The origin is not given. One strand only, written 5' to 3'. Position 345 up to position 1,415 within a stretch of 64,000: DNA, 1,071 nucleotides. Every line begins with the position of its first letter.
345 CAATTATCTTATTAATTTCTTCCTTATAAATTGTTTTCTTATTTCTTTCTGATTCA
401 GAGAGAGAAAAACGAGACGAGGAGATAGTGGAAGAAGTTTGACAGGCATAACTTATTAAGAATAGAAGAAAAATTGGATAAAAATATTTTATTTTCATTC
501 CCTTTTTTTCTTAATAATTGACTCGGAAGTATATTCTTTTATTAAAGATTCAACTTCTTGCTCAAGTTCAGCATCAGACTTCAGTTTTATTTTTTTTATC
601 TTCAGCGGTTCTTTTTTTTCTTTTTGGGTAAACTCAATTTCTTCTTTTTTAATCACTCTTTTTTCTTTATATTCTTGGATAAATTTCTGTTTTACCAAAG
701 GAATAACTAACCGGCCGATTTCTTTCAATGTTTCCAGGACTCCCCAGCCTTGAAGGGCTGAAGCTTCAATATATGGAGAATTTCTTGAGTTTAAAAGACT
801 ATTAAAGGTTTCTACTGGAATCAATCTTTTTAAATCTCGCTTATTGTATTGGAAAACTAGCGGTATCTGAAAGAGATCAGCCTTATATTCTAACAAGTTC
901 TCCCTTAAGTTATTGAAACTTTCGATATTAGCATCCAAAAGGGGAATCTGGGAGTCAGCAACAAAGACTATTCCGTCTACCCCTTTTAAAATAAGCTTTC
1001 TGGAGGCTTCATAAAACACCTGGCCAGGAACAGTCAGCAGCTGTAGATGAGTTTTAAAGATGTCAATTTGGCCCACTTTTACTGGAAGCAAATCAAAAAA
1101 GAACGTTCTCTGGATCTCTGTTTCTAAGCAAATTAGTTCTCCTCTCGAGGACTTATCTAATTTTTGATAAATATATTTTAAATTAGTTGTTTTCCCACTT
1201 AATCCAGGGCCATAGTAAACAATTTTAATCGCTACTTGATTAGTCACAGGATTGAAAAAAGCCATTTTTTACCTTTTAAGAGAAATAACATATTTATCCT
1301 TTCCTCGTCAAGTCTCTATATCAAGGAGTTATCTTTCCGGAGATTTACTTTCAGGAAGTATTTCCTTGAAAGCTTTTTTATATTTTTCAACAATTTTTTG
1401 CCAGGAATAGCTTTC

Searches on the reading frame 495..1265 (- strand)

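Call 76: search_protein_families(library=pfam, proteins=[window:495-1265:-], max_evalue=0.00001)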
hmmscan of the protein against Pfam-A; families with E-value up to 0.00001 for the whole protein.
window:495-1265:- (256 aa): 1 family
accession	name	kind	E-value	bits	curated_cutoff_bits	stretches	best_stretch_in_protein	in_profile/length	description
PF00071.28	Ras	-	4.1e-06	26.9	21.6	0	66-186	42-159/162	Ras family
